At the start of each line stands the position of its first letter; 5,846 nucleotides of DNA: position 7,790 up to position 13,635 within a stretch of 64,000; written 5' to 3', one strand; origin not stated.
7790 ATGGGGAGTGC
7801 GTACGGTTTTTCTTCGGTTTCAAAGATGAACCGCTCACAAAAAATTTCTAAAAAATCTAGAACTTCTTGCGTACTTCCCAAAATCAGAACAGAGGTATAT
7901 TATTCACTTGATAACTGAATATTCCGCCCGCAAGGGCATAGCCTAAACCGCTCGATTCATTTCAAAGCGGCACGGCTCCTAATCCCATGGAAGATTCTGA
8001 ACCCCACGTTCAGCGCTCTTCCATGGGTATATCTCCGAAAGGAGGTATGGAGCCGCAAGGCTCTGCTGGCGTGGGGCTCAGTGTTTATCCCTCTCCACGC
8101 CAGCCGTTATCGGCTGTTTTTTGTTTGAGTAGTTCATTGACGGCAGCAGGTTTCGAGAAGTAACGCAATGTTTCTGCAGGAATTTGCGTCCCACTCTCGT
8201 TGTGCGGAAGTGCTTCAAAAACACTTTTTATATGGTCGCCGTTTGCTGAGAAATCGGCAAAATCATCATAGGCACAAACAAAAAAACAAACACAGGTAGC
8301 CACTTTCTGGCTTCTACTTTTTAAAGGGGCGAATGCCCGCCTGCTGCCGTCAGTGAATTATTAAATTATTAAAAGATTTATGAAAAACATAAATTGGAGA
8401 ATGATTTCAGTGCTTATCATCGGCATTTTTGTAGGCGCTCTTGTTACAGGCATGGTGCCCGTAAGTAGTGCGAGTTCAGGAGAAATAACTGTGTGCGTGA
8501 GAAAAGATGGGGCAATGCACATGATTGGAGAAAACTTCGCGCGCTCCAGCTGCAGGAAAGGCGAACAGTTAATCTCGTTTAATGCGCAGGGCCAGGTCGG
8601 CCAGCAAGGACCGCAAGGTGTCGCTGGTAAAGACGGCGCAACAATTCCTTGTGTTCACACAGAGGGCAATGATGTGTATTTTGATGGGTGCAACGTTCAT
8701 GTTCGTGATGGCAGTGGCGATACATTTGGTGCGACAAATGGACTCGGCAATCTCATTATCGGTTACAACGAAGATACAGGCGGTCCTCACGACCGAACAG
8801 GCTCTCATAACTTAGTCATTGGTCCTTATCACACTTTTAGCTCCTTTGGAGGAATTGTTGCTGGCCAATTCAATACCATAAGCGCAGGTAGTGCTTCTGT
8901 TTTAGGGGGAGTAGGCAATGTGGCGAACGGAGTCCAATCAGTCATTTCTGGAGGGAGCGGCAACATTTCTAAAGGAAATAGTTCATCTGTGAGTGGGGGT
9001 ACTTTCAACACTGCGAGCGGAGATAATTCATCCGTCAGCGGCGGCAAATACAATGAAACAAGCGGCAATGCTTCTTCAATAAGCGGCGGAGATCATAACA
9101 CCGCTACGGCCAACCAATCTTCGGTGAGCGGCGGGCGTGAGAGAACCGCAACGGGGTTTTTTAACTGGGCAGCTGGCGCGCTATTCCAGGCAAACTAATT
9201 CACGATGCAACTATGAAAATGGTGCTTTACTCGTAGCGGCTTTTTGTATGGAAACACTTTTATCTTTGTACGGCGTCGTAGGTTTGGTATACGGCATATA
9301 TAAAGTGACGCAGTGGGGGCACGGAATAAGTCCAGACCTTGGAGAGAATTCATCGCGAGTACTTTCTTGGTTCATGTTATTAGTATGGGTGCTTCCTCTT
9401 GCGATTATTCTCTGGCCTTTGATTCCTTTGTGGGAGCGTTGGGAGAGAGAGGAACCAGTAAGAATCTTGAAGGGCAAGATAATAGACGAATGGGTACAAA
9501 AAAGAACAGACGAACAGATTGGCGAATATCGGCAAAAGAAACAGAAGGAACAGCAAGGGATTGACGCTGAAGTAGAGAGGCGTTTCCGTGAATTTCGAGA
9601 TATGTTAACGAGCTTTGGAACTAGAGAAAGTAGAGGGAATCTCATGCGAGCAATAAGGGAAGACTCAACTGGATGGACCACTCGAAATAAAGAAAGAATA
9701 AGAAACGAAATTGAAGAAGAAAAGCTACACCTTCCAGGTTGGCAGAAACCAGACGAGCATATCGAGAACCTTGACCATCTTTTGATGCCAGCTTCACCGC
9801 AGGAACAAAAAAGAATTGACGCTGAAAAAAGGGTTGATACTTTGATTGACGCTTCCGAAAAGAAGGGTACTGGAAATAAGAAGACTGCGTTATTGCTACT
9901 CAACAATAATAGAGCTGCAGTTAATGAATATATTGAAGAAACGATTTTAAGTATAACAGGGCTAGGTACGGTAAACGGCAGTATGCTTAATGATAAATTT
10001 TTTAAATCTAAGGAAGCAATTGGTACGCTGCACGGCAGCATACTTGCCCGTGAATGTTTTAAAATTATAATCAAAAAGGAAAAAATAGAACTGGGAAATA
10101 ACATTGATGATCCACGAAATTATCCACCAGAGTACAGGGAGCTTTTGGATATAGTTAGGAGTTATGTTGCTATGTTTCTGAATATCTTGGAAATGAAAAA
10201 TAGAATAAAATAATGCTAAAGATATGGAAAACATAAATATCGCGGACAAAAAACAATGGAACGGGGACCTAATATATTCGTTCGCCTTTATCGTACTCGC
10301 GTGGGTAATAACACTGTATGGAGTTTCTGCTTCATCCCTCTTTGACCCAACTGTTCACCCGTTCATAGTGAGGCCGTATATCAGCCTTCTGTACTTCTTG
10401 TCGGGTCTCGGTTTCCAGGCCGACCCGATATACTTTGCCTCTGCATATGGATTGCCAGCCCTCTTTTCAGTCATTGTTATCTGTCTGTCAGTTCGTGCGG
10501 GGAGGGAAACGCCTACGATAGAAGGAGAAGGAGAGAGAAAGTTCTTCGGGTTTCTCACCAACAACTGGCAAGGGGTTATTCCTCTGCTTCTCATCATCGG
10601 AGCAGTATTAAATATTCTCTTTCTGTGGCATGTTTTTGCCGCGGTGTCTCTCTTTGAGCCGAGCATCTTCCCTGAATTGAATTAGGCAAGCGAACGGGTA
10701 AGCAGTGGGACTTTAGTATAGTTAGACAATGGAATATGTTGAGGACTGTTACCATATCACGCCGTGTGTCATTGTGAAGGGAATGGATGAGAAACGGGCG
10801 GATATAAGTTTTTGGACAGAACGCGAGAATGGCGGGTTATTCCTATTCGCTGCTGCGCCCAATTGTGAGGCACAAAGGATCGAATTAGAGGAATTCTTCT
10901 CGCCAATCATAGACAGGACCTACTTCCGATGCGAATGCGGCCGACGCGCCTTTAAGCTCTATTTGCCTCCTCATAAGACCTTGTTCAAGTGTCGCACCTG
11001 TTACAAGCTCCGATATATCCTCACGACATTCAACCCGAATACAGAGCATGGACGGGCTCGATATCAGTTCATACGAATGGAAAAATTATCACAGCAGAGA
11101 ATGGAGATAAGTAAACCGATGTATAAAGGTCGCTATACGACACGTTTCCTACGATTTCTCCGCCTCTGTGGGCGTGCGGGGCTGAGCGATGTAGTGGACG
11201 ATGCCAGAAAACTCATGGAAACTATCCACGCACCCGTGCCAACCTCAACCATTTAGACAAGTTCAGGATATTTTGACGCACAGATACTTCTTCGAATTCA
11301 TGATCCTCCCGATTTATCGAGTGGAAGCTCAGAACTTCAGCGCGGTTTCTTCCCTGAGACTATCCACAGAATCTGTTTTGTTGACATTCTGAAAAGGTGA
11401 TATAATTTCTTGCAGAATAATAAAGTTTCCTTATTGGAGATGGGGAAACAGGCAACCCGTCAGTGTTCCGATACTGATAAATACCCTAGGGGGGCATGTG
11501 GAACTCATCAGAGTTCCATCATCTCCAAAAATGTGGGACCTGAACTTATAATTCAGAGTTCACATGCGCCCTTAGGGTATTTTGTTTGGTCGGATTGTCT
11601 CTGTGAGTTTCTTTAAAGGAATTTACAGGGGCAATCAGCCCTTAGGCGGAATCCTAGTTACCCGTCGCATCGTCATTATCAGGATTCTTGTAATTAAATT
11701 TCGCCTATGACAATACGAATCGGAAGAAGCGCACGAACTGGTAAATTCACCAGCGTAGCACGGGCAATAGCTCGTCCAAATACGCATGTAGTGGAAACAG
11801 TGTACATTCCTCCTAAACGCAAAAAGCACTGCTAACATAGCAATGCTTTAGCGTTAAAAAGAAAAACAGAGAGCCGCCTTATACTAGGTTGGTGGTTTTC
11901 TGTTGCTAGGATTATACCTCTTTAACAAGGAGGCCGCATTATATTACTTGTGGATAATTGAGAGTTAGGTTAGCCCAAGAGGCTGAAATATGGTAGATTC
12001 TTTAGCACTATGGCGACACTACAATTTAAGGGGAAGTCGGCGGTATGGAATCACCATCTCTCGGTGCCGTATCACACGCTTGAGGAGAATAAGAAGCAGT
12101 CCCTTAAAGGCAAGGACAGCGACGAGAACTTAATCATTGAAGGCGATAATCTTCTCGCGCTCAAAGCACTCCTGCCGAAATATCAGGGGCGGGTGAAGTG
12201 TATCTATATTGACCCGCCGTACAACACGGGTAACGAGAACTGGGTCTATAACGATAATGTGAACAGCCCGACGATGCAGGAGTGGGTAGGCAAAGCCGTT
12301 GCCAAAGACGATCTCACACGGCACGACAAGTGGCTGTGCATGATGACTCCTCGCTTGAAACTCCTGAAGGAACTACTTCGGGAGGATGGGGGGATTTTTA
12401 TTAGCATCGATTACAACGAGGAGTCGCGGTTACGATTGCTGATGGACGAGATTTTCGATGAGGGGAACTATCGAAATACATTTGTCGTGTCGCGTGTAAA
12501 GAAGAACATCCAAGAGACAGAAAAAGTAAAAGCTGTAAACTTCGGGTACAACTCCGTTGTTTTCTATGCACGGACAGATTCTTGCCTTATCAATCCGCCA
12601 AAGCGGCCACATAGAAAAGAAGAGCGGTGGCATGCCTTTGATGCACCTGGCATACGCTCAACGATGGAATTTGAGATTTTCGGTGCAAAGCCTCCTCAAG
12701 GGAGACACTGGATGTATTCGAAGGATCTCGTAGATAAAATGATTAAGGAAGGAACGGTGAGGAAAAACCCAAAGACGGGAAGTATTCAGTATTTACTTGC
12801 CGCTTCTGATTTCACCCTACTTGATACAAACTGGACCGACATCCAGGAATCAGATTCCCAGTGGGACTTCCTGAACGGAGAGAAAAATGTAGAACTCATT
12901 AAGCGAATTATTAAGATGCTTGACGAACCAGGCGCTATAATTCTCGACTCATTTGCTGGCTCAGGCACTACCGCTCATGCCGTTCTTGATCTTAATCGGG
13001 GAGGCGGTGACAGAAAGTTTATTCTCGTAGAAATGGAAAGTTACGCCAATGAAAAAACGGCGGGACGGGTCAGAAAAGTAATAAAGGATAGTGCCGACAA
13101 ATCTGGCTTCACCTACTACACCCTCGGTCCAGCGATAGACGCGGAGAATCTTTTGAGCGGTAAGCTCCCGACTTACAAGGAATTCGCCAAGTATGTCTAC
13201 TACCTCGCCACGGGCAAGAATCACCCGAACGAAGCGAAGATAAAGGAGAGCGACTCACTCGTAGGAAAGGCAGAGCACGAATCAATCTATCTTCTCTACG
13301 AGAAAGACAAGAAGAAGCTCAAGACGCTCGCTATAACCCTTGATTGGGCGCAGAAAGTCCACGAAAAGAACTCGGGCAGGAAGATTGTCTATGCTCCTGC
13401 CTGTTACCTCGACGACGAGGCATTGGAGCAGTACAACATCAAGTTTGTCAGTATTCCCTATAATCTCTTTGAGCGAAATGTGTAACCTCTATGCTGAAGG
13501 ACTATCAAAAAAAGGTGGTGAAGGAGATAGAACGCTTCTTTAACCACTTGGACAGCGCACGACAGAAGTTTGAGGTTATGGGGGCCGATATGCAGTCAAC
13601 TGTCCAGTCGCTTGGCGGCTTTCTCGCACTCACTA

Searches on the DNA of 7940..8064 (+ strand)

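Call 98: build_rna_model(alignment_id=A6)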
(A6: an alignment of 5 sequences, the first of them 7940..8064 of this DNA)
Model R1 built from alignment A6 (5 sequences, 138 columns); structure: RNAalifold consensus.
model positions 122; base pairs 23; branch points 2; effective number of sequences 2.97; information 0.59 bits per position. Calibrated on 0.2 Mb of random sequence (short: E-values are rough).
structure used (alignment columns):
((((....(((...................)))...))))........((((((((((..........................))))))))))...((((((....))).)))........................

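Call 99: search_with_rna_model(model_id=R1, sources=[L034, L035, L036, L037, L038, L039, L040, L041, L042, L043, L044, L045, L046, L047, L048, L049, L050, L051, L052, L053, L054, L055, L056, L057, L058, L059, L060, L061, L062, L063, L064, L065, L066, L067, L068, L069, L070, L071, L072, L073, L074, L075, L076, L077, L078, L079, L080, L081, L082, L083, L084, L085, L086, L087, L088, L089, L090, L091, L092, L093, L094, L095, L096, L097, L098, L099, L100, L101, L102, L103, L104, L105, L106, L107, L108, L109, L110, L111, L112, L113, L114, L115, L116, L117, L118, L119, L120, L121, L122, L123, L124, L125, L126, L127, L128, L129, window], max_evalue=0.01)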
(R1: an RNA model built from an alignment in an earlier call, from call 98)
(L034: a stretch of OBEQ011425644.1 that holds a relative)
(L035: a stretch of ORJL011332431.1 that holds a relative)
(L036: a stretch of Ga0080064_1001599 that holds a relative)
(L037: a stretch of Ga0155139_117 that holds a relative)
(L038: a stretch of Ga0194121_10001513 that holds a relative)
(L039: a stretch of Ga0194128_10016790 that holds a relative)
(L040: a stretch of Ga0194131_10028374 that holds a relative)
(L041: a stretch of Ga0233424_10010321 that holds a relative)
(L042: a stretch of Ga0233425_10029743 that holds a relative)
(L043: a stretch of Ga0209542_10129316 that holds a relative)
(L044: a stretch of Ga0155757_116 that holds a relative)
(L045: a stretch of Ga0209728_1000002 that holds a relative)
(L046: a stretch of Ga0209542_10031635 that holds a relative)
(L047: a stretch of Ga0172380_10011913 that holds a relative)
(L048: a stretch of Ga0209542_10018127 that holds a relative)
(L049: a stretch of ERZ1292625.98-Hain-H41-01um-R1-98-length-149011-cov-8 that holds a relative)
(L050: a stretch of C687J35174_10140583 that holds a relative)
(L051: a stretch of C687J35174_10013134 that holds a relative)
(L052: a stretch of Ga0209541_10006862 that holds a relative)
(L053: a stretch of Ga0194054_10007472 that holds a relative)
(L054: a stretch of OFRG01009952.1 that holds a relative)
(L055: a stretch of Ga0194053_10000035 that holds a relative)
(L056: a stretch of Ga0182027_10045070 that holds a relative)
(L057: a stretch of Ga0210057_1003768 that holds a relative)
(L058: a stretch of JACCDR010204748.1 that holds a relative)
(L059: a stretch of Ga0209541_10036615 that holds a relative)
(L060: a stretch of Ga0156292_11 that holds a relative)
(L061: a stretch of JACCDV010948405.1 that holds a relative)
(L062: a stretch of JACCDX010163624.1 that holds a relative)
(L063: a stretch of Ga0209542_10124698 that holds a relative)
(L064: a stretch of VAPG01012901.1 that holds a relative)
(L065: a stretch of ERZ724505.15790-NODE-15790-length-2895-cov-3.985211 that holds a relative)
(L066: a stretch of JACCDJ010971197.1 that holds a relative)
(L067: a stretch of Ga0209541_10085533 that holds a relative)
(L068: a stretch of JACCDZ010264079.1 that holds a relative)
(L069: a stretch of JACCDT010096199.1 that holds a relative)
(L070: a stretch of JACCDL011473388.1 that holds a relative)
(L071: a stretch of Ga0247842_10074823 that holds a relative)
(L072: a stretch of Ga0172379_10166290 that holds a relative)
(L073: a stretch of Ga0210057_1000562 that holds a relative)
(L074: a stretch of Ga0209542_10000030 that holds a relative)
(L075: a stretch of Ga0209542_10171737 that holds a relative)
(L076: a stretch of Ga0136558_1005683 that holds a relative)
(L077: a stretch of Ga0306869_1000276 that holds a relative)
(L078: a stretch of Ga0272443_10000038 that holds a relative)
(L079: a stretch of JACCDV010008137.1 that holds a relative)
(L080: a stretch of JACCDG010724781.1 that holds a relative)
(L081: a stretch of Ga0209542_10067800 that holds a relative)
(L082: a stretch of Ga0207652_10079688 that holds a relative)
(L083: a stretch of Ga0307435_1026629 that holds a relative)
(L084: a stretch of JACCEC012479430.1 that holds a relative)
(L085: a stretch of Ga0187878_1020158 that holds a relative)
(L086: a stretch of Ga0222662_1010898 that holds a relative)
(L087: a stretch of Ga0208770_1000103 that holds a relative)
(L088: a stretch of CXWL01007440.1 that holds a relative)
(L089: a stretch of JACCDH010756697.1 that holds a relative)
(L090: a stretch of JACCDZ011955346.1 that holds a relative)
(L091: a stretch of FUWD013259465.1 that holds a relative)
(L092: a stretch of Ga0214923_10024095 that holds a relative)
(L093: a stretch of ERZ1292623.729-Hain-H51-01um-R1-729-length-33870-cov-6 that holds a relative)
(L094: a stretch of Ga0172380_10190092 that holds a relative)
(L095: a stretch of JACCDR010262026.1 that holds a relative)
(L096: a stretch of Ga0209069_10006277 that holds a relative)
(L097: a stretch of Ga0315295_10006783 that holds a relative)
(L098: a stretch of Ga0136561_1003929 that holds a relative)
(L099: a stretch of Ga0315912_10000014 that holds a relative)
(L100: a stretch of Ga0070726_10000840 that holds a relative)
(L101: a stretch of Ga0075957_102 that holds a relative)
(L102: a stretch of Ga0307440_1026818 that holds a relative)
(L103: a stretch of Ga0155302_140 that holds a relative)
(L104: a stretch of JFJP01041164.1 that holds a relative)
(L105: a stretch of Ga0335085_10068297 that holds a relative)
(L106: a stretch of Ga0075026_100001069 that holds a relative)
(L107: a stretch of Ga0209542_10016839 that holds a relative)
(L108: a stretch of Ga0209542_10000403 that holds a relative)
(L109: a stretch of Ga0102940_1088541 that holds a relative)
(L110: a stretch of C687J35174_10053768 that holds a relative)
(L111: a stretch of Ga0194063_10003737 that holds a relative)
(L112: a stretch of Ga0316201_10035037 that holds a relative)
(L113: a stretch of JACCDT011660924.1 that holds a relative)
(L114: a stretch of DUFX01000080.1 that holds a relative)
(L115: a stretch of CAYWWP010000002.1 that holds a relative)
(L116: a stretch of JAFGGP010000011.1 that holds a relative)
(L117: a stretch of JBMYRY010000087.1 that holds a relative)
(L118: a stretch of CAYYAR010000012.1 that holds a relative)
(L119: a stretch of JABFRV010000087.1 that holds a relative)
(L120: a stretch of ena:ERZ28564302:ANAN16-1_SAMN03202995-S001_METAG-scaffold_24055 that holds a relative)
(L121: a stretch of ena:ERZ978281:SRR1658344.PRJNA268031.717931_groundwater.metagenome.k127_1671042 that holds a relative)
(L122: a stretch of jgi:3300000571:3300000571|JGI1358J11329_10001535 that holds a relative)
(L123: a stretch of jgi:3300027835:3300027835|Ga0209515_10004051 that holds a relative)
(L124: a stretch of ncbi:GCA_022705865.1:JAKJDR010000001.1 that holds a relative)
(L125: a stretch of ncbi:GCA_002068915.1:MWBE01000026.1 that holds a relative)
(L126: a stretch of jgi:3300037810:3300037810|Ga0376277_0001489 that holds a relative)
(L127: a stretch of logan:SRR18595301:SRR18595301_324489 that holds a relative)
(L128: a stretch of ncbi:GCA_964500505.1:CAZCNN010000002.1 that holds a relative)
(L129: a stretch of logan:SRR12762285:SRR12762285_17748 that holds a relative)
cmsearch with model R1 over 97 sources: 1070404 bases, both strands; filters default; matches with E-value up to 0.01: 9.
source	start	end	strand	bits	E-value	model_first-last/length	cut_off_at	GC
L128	17094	17211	-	107.4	2.6e-24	1-122/122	no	0.49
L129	12019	12136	-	107.4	2.6e-24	1-122/122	no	0.49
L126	5824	5951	+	106.4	4.6e-24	1-122/122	no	0.57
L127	5824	5951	+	106.4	4.6e-24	1-122/122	no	0.57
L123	5781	5900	-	96.8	1.2e-21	1-122/122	no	0.57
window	7940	8065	+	90.7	4.2e-20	1-122/122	no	0.53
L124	11060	11187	+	78.7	4.5e-17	1-122/122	no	0.47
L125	11060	11187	+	78.7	4.5e-17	1-122/122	no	0.47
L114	6533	6652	+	49.4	1.1e-09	1-122/122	no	0.47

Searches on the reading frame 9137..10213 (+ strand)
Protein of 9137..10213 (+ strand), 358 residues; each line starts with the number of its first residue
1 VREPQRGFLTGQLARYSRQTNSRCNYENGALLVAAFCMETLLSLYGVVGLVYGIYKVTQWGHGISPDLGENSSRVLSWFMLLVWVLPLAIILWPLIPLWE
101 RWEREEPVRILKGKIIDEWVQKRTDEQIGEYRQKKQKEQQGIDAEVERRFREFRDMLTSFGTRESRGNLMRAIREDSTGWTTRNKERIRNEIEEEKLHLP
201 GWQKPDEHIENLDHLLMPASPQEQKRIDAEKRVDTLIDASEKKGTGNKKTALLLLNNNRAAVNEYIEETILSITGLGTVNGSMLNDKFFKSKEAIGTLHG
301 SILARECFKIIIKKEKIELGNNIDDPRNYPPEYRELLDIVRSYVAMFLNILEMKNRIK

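Call 8: search_protein_families(library=pfam, max_evalue=0.01, proteins=[window:9137-10213:+])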
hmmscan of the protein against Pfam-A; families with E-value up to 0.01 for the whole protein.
window:9137-10213:+ (358 aa): 0 families

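Call 53: search_protein_families(library=padloc, max_evalue=0.001, proteins=[window:9137-10213:+])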
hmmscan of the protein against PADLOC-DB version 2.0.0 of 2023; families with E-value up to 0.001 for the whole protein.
window:9137-10213:+ (358 aa): 0 families

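Call 74: search_protein_families(library=phrogs, max_evalue=0.01, proteins=[window:9137-10213:+])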
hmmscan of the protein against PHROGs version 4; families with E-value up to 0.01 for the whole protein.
window:9137-10213:+ (358 aa): 0 families

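Call 87: search_protein_families(library=pfam, max_evalue=1, proteins=[window:9248-10213:+])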
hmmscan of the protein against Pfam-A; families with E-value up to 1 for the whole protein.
window:9248-10213:+ (321 aa): 1 family
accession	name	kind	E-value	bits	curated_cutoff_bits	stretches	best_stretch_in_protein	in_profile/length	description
PF18838.6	LPD23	-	0.21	11.8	27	1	126-162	22-57/58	Large polyvalent protein associated domain 23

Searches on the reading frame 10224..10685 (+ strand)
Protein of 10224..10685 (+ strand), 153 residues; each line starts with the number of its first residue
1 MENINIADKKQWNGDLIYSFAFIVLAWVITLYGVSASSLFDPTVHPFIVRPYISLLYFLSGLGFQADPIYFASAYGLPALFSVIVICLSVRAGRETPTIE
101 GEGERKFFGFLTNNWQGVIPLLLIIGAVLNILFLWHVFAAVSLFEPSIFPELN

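Call 18: find_encoding_contigs(protein=window:10224-10685:+, flank=10000, max_places=10)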
Protein window:10224-10685:+ (153 aa): 17 contigs read that carry it; 10 places shown.
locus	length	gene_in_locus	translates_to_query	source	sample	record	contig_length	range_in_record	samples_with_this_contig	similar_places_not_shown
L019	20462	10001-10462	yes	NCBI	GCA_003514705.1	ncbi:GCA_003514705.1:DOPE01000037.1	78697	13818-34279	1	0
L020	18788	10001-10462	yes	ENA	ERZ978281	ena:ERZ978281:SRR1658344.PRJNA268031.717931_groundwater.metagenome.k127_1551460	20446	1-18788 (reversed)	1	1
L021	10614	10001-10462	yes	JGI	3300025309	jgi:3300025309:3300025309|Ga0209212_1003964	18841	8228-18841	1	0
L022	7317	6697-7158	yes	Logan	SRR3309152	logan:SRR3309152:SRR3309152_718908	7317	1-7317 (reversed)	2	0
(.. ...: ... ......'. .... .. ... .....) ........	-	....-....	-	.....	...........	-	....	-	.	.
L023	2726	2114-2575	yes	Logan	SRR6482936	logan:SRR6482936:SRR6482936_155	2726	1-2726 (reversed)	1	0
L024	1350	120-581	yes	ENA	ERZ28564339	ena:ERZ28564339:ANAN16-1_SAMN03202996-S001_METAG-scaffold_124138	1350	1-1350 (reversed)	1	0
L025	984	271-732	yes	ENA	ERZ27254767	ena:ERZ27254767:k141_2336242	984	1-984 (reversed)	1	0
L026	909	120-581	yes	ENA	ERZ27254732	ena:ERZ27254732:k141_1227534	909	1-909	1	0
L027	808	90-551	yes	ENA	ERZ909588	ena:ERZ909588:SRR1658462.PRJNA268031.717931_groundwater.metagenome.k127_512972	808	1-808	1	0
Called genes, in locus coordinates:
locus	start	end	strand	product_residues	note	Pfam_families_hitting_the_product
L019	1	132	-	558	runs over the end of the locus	PF00239:Resolvase, PF07508:Recombinase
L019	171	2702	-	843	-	PF09250:Prim-Pol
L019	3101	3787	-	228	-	PF00486:Trans_reg_C (faint)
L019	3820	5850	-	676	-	PF03235:GmrSD_N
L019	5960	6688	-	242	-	-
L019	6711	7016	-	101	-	-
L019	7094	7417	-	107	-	-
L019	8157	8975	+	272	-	PF21300:LbR_Ice_bind (faint)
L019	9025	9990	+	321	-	-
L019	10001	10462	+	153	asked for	-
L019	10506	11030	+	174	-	-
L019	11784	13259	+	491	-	PF01555:N6_N4_Mtase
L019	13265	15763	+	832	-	PF04851:ResIII, PF00270:DEAD (faint), PF27151:YagJ (weak)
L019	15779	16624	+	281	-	-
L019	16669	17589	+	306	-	PF01551:Peptidase_M23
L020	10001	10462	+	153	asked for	-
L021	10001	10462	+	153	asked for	-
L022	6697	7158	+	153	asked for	-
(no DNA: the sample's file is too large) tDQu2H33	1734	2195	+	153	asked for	-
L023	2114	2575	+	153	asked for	-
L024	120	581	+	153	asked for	-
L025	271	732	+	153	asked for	-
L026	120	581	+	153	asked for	-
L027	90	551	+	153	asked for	-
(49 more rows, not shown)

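Call 53: search_protein_families(library=padloc, max_evalue=0.001, proteins=[window:10224-10685:+])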
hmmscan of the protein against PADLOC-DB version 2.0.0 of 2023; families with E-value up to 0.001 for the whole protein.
window:10224-10685:+ (153 aa): 0 families

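Call 74: search_protein_families(library=phrogs, max_evalue=0.01, proteins=[window:10224-10685:+])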
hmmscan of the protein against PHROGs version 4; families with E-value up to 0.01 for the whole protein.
window:10224-10685:+ (153 aa): 0 families

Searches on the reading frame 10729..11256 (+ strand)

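Call 53: search_protein_families(library=padloc, max_evalue=0.001, proteins=[window:10729-11256:+])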
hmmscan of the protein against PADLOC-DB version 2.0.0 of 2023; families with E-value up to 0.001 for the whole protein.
window:10729-11256:+ (175 aa): 0 families

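Call 74: search_protein_families(library=phrogs, max_evalue=0.01, proteins=[window:10729-11256:+])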
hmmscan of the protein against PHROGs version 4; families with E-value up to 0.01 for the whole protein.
window:10729-11256:+ (175 aa): 0 families

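Call 87: search_protein_families(library=pfam, max_evalue=1, proteins=[window:10729-11256:+])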
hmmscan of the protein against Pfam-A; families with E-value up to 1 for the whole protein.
window:10729-11256:+ (175 aa): 1 family
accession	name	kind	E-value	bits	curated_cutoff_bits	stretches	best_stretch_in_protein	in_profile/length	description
PF11042.13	DUF2750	-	0.14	12.7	27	1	20-61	29-70/102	Protein of unknown function (DUF2750)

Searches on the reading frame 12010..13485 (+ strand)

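Call 53: search_protein_families(library=padloc, max_evalue=0.001, proteins=[window:12010-13485:+])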
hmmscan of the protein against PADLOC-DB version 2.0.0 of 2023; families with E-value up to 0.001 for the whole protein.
window:12010-13485:+ (491 aa): 39 families (the best 25 are shown)
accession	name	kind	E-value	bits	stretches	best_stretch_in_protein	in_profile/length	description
PDLC03644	MTase_III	-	3.2e-115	383.9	2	1-204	1-200/542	Type III methyltransferase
PDLC03640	MTase_III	-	1.4e-110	368.5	3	1-161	1-170/654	Type III methyltransferase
PDLC03634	MTase_III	-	3.3e-68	229.1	1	4-350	60-452/621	Type III methyltransferase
PDLC03638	MTase_III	-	1.3e-54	183.8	1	37-367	378-688/816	Type III methyltransferase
PDLC03641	MTase_III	-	2.7e-53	179.5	1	29-351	94-455/657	Type III methyltransferase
PDLC03636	MTase_III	-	2.4e-49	166.6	2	29-192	36-177/575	Type III methyltransferase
PDLC03635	MTase_III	-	1.5e-47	160.7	2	33-198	213-359/708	Type III methyltransferase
PDLC03354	MTase_II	-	7.4e-44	148.4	1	38-358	54-386/425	Type II methyltransferase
PDLC03642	MTase_III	-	6.5e-40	135.3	1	24-362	67-419/528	Type III methyltransferase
PDLC03637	MTase_III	-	1.4e-38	130.8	2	31-168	113-246/513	Type III methyltransferase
PDLC03639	MTase_III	-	4.6e-38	129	2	31-164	79-198/639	Type III methyltransferase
PDLC03645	MTase_III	-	1.2e-30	104.3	2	33-157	133-246/709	Type III methyltransferase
PDLC03646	MTase_III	-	2e-28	96.7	2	272-366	751-848/1057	Type III methyltransferase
PDLC03633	MTase_III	-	1.3e-23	81.6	1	35-167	73-213/616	Type III methyltransferase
PDLC03643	MTase_III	-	1e-18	65.7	2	112-184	1-70/465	Type III methyltransferase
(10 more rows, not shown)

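Call 54: search_protein_families(library=ncbifam, max_evalue=0.001, proteins=[window:12010-13485:+])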
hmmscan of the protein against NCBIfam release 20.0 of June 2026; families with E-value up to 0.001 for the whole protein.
window:12010-13485:+ (491 aa): 4 families
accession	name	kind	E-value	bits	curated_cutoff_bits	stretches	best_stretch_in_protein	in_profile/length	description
NF008572.0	PRK11524.1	equivalog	9.5e-11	41.3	292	2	291-343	198-245/294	adenine-specific DNA-methyltransferase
NF050803.1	DnaMtaseCcrMCaul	equivalog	8.2e-09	34.8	830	1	291-363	189-256/350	adenine-specific DNA-methyltransferase CcrM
NF010253.0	PRK13699.1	subfamily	7.1e-06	25.9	244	1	289-345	145-197/226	DNA methyltransferase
TIGR00095.1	TIGR00095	equivalog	0.00075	19.2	117.5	0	39-81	104-144/194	16S rRNA (guanine(966)-N(2))-methyltransferase RsmD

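Call 74: search_protein_families(library=phrogs, max_evalue=0.01, proteins=[window:12010-13485:+])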
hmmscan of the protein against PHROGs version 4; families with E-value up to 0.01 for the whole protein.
window:12010-13485:+ (491 aa): 8 families
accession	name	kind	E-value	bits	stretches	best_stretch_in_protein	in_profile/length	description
phrog_67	-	other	6.5e-33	115.7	1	5-375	85-374/743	DNA methyltransferase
phrog_26713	-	other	1e-16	61.6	1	38-86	4-52/74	methyltransferase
phrog_3008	-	other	2.9e-08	34.3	1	291-364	153-221/244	DNA methyltransferase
phrog_6952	-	other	6.7e-07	30.3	1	291-358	117-179/181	DNA methyltransferase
phrog_18293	-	other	7.2e-07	30.2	1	291-357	49-110/119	methyltransferase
phrog_498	-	other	5.9e-05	22.8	1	292-327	363-398/633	DNA methyltransferase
phrog_8769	-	other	0.0018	19.1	1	300-345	4-44/71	methyltransferase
phrog_23148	-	unknown function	0.0025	18.9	1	291-363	88-155/165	-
